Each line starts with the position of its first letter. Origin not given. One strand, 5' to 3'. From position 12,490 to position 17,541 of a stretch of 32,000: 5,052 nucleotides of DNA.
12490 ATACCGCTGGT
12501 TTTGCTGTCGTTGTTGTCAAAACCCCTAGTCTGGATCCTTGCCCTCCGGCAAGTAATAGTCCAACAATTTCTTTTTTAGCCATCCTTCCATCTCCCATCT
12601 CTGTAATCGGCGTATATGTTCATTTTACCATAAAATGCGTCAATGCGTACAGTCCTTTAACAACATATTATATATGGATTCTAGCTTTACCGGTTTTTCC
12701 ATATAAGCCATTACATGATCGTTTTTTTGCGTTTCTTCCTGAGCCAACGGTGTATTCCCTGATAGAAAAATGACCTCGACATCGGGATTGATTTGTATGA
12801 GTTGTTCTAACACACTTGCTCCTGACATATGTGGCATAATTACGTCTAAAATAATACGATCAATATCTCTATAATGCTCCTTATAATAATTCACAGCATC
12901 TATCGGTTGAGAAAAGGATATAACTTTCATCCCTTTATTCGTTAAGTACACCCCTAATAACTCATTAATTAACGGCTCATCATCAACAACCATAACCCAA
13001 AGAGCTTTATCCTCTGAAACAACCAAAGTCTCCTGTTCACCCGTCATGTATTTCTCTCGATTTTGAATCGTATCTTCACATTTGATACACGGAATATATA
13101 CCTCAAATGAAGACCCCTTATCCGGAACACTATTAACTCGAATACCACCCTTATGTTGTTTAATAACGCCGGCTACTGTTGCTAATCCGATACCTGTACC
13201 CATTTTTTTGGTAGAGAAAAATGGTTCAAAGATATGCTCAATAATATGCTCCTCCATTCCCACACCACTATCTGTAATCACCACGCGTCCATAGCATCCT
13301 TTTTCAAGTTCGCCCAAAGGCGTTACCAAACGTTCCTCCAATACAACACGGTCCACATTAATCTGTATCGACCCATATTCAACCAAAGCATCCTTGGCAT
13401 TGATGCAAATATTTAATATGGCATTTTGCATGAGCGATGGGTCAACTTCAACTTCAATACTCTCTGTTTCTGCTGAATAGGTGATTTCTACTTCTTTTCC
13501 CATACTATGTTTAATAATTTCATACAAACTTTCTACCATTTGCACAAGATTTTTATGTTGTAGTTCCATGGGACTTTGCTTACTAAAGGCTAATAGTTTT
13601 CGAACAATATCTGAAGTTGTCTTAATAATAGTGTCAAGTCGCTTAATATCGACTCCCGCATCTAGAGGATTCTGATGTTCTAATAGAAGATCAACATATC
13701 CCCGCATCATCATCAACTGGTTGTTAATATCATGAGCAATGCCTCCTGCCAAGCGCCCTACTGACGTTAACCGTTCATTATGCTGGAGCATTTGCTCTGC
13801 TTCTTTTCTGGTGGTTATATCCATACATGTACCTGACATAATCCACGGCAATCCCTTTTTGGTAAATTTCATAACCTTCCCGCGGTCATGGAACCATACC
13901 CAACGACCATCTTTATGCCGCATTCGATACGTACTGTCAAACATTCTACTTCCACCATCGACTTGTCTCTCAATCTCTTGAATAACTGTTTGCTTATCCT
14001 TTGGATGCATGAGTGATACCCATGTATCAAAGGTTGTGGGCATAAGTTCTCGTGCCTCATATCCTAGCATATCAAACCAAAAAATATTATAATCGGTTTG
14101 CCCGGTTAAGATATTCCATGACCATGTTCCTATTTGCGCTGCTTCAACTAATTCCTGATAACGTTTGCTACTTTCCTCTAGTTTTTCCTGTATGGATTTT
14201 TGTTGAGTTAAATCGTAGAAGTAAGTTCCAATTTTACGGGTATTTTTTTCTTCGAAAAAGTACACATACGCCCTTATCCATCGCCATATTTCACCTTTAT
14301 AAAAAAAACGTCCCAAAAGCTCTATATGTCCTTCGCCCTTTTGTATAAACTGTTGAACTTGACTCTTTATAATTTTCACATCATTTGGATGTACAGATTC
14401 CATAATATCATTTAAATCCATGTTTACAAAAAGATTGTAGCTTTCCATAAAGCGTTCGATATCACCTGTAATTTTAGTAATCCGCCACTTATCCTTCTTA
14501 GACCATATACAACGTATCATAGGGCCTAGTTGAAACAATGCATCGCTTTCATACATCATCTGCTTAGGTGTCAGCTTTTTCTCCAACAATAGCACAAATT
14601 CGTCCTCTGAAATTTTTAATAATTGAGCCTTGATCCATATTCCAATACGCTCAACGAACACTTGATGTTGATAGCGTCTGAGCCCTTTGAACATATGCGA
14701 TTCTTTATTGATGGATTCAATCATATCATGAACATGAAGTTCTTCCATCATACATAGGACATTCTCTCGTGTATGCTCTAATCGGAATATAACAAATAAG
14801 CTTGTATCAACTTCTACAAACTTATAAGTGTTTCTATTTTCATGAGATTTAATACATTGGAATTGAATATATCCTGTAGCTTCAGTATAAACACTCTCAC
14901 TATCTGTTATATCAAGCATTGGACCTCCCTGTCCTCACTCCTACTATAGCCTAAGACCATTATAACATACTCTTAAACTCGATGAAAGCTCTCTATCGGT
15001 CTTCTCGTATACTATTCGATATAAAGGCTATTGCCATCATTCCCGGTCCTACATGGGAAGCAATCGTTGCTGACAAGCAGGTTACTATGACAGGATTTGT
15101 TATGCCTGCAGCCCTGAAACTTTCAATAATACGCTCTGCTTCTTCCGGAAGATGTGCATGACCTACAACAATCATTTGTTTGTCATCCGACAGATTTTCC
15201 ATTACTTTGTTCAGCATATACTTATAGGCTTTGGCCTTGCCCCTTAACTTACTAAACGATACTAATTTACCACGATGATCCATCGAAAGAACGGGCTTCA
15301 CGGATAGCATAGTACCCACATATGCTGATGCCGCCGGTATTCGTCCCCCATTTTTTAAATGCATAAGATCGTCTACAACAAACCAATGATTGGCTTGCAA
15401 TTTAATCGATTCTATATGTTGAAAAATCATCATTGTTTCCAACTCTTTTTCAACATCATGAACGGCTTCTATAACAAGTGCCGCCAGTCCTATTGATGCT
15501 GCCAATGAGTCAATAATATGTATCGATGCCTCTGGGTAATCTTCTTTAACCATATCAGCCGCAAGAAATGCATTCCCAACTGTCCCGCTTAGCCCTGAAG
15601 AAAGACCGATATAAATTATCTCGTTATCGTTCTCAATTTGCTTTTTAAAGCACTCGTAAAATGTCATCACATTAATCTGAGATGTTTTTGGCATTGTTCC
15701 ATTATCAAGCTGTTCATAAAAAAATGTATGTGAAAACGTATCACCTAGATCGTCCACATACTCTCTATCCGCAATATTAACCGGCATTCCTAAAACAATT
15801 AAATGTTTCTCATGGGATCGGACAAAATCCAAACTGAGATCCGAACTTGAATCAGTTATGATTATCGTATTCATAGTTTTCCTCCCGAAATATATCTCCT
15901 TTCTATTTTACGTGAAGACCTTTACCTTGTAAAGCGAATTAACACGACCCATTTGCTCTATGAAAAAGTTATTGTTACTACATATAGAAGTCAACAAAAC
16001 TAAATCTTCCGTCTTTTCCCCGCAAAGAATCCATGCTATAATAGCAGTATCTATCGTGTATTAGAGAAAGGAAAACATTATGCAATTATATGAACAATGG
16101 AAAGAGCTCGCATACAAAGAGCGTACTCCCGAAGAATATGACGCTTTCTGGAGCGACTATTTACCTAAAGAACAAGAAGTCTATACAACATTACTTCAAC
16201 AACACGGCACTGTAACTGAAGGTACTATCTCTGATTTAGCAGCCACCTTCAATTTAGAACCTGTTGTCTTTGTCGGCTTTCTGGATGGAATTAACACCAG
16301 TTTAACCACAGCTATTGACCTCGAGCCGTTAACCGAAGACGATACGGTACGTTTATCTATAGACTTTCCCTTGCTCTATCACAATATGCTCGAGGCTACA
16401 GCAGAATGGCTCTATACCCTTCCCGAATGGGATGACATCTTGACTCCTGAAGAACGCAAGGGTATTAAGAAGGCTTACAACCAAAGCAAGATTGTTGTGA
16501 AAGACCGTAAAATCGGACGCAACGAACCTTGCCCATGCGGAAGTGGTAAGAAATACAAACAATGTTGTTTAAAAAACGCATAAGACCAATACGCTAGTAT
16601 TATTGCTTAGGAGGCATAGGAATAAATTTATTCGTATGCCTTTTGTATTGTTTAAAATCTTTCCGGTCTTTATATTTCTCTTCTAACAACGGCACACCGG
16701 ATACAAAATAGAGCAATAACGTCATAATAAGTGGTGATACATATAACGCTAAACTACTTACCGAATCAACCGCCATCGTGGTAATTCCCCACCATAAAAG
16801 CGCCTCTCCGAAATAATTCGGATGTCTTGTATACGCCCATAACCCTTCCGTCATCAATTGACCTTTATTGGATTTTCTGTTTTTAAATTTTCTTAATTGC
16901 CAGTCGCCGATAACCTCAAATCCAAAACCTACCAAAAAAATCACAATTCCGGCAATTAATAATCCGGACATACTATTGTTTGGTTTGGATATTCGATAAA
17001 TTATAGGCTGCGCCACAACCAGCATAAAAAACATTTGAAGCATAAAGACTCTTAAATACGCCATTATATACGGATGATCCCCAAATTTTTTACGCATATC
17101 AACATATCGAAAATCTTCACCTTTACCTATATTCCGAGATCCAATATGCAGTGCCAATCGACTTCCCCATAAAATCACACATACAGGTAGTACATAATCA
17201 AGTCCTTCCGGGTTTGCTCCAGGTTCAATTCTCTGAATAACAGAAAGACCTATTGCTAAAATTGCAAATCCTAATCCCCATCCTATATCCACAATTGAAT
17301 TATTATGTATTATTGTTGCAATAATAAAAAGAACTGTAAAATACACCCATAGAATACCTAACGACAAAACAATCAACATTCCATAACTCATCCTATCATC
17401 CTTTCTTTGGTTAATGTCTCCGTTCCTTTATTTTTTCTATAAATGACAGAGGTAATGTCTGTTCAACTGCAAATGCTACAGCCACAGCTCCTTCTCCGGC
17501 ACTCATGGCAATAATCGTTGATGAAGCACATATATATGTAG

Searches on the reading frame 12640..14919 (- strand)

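Call 7: search_protein_families(library=pfam, proteins=[window:12640-14919:-], max_evalue=0.0001)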
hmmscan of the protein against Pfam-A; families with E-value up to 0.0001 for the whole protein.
window:12640-14919:- (759 aa): 5 families
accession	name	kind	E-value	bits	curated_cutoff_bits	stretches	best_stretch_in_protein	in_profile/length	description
PF08447.18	PAS_3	-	5e-27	94.4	25.6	2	281-364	8-88/89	PAS fold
PF00072.30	Response_reg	-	5.5e-18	65.6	30.2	1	642-752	1-109/111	Response regulator receiver domain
PF02518.31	HATPase_c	-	2.3e-16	60.6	26.4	1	493-610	2-108/111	Histidine kinase-, DNA gyrase B-, and HSP90-like ATPase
PF00512.31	HisKA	-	1.1e-06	29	26.9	1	388-448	3-63/66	His Kinase A (phospho-acceptor) domain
PF14598.12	PAS_11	-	1.3e-06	28.7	25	0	299-351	36-87/109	PAS domain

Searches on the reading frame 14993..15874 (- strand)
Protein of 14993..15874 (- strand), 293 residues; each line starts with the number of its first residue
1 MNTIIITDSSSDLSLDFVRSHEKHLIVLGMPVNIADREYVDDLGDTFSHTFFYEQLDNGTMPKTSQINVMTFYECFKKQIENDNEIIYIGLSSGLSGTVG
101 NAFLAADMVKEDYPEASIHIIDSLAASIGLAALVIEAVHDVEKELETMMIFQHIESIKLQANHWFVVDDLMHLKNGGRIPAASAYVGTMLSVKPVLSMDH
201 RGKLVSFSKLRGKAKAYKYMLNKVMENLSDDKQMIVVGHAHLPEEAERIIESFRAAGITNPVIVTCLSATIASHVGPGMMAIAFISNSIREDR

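Call 8: search_protein_families(library=pfam, proteins=[window:14993-15874:-], max_evalue=0.0001)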
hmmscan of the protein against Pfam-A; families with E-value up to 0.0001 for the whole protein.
window:14993-15874:- (293 aa): 1 family
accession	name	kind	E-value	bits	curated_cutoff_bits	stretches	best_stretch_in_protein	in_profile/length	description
PF02645.21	DegV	-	5.8e-69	233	27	1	5-286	4-279/280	Uncharacterised protein, DegV family COG1307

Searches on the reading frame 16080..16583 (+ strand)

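Call 8: search_protein_families(library=pfam, proteins=[window:16080-16583:+], max_evalue=0.0001)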
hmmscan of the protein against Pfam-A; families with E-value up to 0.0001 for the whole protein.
window:16080-16583:+ (167 aa): 1 family
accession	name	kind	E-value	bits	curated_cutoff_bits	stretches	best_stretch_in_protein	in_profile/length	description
PF02810.21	SEC-C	-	1.9e-10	40.8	20.4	1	147-164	1-18/19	SEC-C motif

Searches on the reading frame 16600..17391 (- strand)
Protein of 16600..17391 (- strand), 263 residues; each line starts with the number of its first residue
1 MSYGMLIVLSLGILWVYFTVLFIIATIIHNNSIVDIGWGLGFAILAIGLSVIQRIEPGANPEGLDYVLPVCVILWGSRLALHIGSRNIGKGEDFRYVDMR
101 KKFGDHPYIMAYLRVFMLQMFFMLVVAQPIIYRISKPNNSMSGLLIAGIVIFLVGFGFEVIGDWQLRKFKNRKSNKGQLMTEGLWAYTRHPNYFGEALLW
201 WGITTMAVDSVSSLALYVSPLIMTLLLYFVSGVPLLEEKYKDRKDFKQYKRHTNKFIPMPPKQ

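Call 8: search_protein_families(library=pfam, proteins=[window:16600-17391:-], max_evalue=0.0001)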
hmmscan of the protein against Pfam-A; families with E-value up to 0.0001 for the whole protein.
window:16600-17391:- (263 aa): 4 families
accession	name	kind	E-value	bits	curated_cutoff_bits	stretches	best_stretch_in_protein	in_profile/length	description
PF06966.17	DUF1295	-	6.1e-70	235.8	20.4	1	21-253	1-235/235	Protein of unknown function (DUF1295)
PF02544.21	Steroid_dh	-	3.5e-09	37.3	22.6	1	143-258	40-147/150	3-oxo-5-alpha-steroid 4-dehydrogenase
PF04191.18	PEMT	-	9.8e-07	29.6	25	1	146-242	4-104/105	Phospholipid methyltransferase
PF04140.19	ICMT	-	5e-05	24.1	24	1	174-225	30-80/95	Isoprenylcysteine carboxyl methyltransferase (ICMT) family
